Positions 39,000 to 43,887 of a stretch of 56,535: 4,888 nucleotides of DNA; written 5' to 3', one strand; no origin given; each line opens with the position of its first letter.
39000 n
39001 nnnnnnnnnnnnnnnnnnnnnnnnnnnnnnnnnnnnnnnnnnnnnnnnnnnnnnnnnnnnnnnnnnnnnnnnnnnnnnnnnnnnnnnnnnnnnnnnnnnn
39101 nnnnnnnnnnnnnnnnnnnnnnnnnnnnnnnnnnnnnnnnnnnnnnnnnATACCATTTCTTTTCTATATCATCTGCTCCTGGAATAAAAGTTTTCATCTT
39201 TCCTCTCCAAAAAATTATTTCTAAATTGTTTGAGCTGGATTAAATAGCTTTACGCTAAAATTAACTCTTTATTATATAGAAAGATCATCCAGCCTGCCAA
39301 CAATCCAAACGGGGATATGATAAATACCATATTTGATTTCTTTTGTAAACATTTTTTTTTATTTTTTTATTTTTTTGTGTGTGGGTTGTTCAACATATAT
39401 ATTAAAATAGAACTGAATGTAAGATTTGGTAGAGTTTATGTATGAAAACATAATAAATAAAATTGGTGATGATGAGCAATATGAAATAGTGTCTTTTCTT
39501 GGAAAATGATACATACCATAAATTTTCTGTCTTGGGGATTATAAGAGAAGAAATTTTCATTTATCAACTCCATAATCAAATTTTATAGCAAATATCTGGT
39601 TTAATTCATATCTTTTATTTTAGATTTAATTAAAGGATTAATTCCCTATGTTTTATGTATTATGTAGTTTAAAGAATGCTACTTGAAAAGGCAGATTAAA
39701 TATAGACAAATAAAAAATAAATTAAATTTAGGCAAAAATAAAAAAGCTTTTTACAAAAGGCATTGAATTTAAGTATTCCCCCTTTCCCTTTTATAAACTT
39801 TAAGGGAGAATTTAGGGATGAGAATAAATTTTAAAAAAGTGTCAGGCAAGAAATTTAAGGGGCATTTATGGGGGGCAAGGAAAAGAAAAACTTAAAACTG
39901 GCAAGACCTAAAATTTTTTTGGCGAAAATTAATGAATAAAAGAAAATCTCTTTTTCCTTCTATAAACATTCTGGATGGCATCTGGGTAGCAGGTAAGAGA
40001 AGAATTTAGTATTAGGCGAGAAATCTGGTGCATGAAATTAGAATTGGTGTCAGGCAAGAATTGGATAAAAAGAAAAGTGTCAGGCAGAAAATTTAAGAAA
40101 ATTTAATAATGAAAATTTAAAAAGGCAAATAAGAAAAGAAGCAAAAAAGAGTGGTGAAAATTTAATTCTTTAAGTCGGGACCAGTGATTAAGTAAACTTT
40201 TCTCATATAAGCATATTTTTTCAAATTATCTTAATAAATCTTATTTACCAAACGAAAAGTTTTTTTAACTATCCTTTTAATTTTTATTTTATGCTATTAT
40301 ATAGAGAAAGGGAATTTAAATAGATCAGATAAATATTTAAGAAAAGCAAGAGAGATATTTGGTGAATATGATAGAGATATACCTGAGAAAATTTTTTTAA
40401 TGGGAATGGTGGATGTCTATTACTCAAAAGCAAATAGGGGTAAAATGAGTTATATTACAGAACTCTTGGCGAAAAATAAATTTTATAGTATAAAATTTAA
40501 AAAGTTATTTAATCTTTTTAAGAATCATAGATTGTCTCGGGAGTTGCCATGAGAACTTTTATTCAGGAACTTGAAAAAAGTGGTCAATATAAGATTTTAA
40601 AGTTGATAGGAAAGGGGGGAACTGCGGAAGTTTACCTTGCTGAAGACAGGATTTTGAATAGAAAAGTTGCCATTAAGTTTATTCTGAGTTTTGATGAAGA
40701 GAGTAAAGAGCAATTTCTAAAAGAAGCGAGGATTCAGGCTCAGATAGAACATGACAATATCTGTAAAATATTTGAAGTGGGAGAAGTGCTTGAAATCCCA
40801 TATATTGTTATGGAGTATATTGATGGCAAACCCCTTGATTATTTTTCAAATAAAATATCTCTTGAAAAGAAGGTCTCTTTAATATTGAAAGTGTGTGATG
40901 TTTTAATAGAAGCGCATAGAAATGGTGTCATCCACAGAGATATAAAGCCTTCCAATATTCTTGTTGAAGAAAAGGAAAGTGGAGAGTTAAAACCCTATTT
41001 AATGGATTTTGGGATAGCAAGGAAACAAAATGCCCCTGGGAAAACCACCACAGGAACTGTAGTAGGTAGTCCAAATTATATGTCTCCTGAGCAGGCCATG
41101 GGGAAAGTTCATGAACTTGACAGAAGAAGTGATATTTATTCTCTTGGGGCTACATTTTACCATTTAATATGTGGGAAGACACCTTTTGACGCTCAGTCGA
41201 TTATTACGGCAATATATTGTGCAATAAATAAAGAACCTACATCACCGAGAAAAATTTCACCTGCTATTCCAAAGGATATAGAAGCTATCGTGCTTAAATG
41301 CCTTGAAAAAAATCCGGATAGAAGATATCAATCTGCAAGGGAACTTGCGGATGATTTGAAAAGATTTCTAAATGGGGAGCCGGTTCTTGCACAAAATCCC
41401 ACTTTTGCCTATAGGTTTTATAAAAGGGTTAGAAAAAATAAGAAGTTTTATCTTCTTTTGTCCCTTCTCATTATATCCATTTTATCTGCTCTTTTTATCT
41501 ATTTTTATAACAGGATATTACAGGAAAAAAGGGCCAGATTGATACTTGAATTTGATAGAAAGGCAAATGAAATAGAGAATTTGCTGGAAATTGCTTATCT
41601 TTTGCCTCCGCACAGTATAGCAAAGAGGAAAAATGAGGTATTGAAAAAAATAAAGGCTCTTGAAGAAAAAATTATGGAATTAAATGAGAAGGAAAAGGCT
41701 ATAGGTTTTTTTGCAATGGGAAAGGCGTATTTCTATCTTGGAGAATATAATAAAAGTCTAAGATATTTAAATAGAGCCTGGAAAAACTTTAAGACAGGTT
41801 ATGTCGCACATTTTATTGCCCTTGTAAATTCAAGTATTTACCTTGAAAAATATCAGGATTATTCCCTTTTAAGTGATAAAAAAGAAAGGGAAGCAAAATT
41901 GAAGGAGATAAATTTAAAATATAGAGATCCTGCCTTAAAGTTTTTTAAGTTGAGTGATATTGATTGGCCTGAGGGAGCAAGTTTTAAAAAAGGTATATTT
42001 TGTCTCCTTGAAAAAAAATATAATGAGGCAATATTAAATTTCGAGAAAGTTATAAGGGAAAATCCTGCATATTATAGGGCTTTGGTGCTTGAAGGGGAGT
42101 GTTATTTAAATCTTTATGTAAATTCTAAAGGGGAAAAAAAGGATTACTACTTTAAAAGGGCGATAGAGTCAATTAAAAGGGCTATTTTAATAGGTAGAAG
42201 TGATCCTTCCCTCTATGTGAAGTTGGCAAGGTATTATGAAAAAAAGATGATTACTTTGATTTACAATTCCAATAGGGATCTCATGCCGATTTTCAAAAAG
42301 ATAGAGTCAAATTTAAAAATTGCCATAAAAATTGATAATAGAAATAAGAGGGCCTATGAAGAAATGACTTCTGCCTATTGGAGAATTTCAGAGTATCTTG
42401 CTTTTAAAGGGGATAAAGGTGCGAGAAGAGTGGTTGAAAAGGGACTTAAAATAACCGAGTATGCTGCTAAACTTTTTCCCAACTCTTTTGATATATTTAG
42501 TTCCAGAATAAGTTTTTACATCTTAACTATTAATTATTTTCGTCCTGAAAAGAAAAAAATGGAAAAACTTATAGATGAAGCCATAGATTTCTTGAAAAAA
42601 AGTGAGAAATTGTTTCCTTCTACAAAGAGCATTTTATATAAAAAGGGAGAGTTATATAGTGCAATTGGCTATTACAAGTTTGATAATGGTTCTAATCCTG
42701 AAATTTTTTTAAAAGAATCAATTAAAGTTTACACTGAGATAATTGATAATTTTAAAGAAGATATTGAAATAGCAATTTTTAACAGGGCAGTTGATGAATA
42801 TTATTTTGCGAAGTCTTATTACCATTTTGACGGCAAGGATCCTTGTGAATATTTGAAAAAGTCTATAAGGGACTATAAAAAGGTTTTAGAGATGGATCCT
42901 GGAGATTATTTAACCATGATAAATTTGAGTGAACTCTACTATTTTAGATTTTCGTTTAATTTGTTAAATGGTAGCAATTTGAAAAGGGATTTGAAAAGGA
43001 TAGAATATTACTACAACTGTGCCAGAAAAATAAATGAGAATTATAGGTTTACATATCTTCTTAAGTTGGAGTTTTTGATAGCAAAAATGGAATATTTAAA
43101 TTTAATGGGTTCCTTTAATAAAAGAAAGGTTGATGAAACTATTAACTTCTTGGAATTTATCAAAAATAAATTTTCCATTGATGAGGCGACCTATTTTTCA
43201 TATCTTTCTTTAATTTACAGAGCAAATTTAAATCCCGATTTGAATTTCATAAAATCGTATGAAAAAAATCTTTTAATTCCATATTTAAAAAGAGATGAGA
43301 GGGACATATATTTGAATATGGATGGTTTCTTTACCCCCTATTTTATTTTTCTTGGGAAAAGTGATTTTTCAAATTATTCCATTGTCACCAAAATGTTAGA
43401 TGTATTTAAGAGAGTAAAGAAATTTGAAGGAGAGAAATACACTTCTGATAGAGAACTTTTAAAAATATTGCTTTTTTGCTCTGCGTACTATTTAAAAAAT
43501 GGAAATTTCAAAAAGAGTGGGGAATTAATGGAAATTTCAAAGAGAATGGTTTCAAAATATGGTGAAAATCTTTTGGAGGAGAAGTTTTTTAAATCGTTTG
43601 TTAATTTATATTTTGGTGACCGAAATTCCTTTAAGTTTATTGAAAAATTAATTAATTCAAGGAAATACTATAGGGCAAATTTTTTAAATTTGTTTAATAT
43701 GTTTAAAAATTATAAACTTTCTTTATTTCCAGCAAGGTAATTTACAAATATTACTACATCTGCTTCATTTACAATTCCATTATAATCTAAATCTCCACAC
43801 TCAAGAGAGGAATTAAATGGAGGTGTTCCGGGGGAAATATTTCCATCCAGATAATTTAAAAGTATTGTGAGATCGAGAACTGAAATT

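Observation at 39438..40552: A repeat array sits exactly between the N- and C-terminal remnants of a destroyed Ser/Thr-kinase paralogue, which is evidence that the array is invasive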

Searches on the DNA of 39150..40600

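Call 82: search_rna_families(source=window, start=39150, end=40600, threshold=evalue, max_evalue=1)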
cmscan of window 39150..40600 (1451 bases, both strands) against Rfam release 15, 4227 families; matches with E-value up to 1: 1.
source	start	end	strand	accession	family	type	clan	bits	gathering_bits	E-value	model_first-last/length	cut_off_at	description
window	39773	39891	-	RF01986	ZEB2_AS1_3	Gene; lncRNA;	-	17.3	55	0.73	1-100/100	no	ZEB2 antisense RNA 1 conserved region 3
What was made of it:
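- On Structured non-coding RNA (any Rfam family): The only hit at E<=1 in 39150-40600 is a chance lncRNA match (call 82).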

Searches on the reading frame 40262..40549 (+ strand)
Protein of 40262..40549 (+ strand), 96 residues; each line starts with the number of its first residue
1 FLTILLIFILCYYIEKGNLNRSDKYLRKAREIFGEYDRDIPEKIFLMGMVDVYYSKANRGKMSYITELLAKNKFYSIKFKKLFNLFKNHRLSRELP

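Call 12: search_protein_families(library=pfam, proteins=[window:40262-40549:+], max_evalue=0.01)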
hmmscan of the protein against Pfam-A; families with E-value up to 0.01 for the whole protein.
window:40262-40549:+ (96 aa): 0 families

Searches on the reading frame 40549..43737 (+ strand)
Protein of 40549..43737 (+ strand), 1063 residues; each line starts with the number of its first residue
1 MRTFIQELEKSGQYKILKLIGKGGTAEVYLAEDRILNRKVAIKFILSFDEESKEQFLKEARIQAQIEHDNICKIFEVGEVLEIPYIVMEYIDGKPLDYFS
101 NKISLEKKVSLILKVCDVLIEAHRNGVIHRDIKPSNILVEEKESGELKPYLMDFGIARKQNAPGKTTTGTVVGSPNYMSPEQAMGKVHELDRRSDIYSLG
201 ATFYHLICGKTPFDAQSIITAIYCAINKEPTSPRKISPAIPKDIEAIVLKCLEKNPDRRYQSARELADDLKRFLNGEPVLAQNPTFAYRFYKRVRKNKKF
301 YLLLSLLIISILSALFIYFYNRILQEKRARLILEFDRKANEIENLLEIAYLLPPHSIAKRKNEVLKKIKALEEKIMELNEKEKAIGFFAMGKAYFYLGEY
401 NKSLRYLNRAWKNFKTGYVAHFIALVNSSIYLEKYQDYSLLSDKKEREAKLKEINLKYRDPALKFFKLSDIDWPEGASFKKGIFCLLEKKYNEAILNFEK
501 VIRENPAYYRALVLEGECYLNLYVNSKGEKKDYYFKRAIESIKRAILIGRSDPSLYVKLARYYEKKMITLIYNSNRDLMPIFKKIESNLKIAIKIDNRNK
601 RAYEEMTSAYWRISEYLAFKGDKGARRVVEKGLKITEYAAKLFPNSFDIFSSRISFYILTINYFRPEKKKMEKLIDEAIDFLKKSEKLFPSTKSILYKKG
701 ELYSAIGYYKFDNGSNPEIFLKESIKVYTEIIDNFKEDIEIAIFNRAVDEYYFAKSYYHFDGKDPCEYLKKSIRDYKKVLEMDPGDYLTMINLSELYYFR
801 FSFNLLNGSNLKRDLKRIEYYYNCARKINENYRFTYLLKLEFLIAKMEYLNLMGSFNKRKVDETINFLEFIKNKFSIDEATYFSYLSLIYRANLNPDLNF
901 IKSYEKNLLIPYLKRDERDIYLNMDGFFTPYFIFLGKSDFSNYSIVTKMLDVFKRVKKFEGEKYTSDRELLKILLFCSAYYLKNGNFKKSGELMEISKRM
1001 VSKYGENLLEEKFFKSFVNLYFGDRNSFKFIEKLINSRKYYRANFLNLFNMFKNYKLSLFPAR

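Call 12: search_protein_families(library=pfam, proteins=[window:40549-43737:+], max_evalue=0.01)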
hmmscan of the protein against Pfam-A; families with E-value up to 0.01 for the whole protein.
window:40549-43737:+ (1063 aa): 13 families
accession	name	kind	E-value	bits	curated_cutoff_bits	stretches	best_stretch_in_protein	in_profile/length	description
PF00069.31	Pkinase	-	8e-46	157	31.7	1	14-262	1-254/263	Protein kinase domain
PF07714.23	PK_Tyr_Ser-Thr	-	2.7e-28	99.4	23.1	1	16-261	3-250/258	Protein tyrosine and serine/threonine kinase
PF07719.23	TPR_2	-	1e-07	31.9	27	0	386-410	3-27/34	Tetratricopeptide repeat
PF03109.22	ABC1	-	8.5e-07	28.8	22.9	1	62-160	120-217/244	ABC1 atypical kinase-like domain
PF14559.12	TPR_19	-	1.4e-06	28.9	25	0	487-521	3-37/68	Tetratricopeptide repeat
PF13414.12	TPR_11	-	9.9e-06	25.6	26.8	0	391-410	1-20/42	TPR repeat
PF13428.12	TPR_14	-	8.9e-05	23.3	23.5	0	389-416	6-33/44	Tetratricopeptide repeat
PF00515.34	TPR_1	-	0.00019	21.5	27.8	0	386-410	3-27/34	Tetratricopeptide repeat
PF06293.20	Kdo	-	0.00026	20.9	21.3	1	101-163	110-175/207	Lipopolysaccharide kinase (Kdo/WaaP) family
PF17667.7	Pkinase_fungal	-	0.00038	19.7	24.1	1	119-190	295-372/387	Fungal protein kinase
PF01636.29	APH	-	0.00043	20.6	23.2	0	20-109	5-94/239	Phosphotransferase enzyme family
PF25064.1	ARM_TT21_5th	-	0.0014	19.4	27.8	0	363-420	49-108/117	TT21 fifth ARM repeats domain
PF13432.12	TPR_16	-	0.0023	18.8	32.7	0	490-521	12-43/65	Tetratricopeptide repeat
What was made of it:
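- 40549..43740 (+): Intact kinase B, a 1,063-aa Ser/Thr kinase with TPR repeats and 42% identity to kinase A. Pfam Pkinase E=8e-46 (call 12).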

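Call 14: find_homologous_proteins(query=window:40549-43737:+, max_evalue=1e-10)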
Query window:40549-43737:+ (1063 aa): 6820 proteins with E <= 1e-10 among 8000 candidates; the best 120 are listed.
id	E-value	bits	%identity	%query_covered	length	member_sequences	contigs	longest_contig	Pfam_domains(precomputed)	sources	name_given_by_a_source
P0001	0.0e+0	2344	100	100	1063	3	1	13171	PF14559.13,PF07714.24,PF00069.32,PF13414.13,PF03109.23,PF07719.24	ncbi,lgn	-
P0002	0.0e+0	1218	56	96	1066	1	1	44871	PF07714.24,PF00069.32,PF03109.23,PF13428.13,PF17667.8,PF07719.24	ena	-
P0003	0.0e+0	1142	52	99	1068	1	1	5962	PF07714.24,PF00069.32,PF03109.23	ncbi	-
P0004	4.9e-262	891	42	99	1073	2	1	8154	PF14559.13,PF07714.24,PF00069.32,PF13414.13,PF00515.35,PF03109.23,PF13424.13,PF21033.5,PF13428.13,PF07719.24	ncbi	-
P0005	6.2e-237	808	40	99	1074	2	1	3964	PF07714.24,PF00069.32,PF03109.23,PF17667.8,PF07719.24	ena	-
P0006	5.0e-189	649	39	96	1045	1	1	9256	PF07714.24,PF00069.32,PF00515.35,PF17667.8,PF01636.30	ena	-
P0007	3.2e-186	640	37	98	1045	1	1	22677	PF07714.24,PF00069.32,PF17667.8,PF01636.30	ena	-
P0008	4.5e-183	629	36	98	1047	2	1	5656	PF06293.21,PF07714.24,PF00069.32,PF00515.35,PF03109.23,PF17667.8,PF01636.30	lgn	-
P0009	1.5e-175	604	37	95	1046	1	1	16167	PF06293.21,PF07714.24,PF00069.32,PF03109.23,PF17667.8,PF01636.30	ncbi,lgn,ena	-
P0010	1.5e-143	498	32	83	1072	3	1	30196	PF13431.13,PF13414.13,PF13428.13,PF14559.13,PF07714.24,PF00069.32,PF00515.35,PF21033.5,PF06552.19,PF13181.13,PF07719.24,PF01636.30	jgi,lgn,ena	-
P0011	9.1e-142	493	32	84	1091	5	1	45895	PF07714.24,PF13431.13,PF00069.32,PF13414.13,PF03109.23,PF21033.5,PF06552.19,PF13181.13,PF07719.24,PF01636.30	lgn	-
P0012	1.2e-135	472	31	86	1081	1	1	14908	PF13431.13,PF23914.2,PF13414.13,PF13428.13,PF14559.13,PF07714.24,PF00069.32,PF00515.35,PF03109.23,PF21033.5,PF13432.13,PF06552.19,PF13181.13,PF07719.24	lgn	-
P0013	1.3e-134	469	32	80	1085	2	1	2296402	PF14559.13,PF07714.24,PF13431.13,PF00069.32,PF23914.2,PF13414.13,PF00515.35,PF13181.13,PF07719.24,PF01636.30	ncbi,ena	-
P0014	6.0e-134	467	31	79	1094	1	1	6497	PF13431.13,PF13414.13,PF13428.13,PF17667.8,PF14559.13,PF07714.24,PF00069.32,PF00515.35,PF03109.23,PF13424.13,PF21033.5,PF13181.13,PF07719.24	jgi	jgi:serine/threonine-protein kinase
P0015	1.3e-133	466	33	76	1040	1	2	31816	PF13431.13,PF13414.13,PF13428.13,PF17667.8,PF14559.13,PF07714.24,PF00069.32,PF00515.35,PF03109.23,PF21033.5,PF06552.19,PF13181.13,PF07719.24,PF01636.30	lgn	-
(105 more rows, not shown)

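Call 16: find_encoding_contigs(protein=P0004, flank=10000)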
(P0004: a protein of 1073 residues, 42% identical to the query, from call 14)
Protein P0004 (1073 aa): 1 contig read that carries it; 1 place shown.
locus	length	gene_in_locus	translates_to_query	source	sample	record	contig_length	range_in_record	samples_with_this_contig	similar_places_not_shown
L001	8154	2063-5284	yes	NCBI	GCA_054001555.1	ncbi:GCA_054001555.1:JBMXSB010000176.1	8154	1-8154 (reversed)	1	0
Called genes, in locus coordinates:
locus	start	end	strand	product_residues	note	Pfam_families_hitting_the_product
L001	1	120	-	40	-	?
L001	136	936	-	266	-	PF00318:Ribosomal_S2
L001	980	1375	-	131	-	PF00380:Ribosomal_S9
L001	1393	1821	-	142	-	PF00572:Ribosomal_L13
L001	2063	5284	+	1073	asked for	PF00069:Pkinase, PF03109:ABC1 (weak), PF07714:PK_Tyr_Ser-Thr, PF13424:TPR_12 (faint), PF00515:TPR_1 (faint), PF07719:TPR_2 (faint), PF13414:TPR_11 (faint), PF13428:TPR_14 (faint), +2 more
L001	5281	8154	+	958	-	?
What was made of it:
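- Checked: P0004 is encoded in a syntenic locus, rpsB-rpsI-rplM(-) | kinase A(+) ATGA kinase B(+), in L001 (GCA_054001555.1, call 16).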

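Call 17: find_encoding_contigs(protein=P0001, flank=10000)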
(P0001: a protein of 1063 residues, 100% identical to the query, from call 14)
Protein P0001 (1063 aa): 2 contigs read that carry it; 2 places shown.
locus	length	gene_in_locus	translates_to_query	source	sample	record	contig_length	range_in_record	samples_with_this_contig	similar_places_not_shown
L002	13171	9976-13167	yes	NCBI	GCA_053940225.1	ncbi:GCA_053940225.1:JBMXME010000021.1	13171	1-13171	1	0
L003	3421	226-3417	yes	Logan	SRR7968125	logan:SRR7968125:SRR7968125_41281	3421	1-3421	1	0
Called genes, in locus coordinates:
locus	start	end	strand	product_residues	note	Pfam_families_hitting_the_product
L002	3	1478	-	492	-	?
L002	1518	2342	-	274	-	PF01435:Peptidase_M48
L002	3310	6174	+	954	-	PF00404:Dockerin_1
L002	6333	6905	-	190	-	PF25025:EF-Ts_N (weak), PF00889:EF_TS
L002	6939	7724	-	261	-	PF00318:Ribosomal_S2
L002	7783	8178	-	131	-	PF00380:Ribosomal_S9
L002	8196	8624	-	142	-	PF00572:Ribosomal_L13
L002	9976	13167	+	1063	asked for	PF00069:Pkinase, PF07714:PK_Tyr_Ser-Thr, PF03109:ABC1 (weak), PF14559:TPR_19 (faint), PF07719:TPR_2 (faint), PF13414:TPR_11 (faint)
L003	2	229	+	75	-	?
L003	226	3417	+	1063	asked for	PF00069:Pkinase, PF07714:PK_Tyr_Ser-Thr, PF03109:ABC1 (weak), PF14559:TPR_19 (faint), PF07719:TPR_2 (faint), PF13414:TPR_11 (faint)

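Call 22: find_related_loci(query=P0004, collection=genome_contigs, flank=10000)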
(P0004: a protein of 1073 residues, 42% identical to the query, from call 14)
Query P0004 (1073 aa) in genome_contigs; peptide patterns used: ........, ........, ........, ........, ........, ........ (x = any residue, [..] = any of these).
53 stretches matched a pattern; 2 encode a relative of the query (tblastn E <= 1e-3); 2 distinct loci.
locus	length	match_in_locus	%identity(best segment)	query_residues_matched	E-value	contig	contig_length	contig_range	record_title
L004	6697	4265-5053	38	13-274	9e-45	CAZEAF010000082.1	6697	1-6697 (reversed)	MAG TPA_asm: uncultured Coriobacteriaceae bacterium isolate SRP222994_co1_542 genome assembly, contig: NODE_23116_length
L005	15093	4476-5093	39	57-269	1e-33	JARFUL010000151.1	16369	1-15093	MAG: Syntrophobacteria bacterium isolate SCS_cbin_177 SCS_cbin_177_cosample_000012577280, whole genome shotgun sequence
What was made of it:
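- Tried and rejected: genome_contigs scan with P0004 (call 22).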

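Call 33: find_encoding_contigs(protein=P0002, flank=10000, max_places=4)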
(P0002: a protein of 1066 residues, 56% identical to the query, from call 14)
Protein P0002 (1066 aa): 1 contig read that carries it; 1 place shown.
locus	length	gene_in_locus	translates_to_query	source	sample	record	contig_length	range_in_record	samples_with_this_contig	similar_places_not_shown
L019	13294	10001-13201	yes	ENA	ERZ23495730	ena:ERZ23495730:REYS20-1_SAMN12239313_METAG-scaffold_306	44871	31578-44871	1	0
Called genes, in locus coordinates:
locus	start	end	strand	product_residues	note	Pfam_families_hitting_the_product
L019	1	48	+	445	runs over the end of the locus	PF20245:DUF6600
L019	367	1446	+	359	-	PF20903:SPL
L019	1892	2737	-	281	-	PF02401:LYTB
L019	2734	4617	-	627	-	PF12969:DUF3857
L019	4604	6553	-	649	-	PF12969:DUF3857, PF01841:Transglut_core (weak)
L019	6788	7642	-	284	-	PF01435:Peptidase_M48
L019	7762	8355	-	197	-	PF00889:EF_TS, PF25025:EF-Ts_N (weak)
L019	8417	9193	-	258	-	PF00318:Ribosomal_S2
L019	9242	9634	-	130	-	PF00380:Ribosomal_S9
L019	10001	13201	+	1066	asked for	PF00069:Pkinase, PF07714:PK_Tyr_Ser-Thr, PF03109:ABC1 (faint), PF17667:Pkinase_fungal (weak), PF07719:TPR_2 (faint), PF13428:TPR_14 (faint)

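Call 79: find_encoding_contigs(protein=P0003, flank=6000, max_places=3)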
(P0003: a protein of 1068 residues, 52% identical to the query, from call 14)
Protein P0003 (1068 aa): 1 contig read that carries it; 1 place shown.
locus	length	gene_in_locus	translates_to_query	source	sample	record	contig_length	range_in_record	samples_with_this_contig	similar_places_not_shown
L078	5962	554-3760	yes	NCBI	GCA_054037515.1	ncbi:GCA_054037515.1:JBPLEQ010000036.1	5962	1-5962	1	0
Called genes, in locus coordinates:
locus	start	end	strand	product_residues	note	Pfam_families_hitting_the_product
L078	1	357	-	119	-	?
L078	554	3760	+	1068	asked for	PF00069:Pkinase, PF07714:PK_Tyr_Ser-Thr, PF03109:ABC1 (weak)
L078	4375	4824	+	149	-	PF10040:CRISPR_Cas6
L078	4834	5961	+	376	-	?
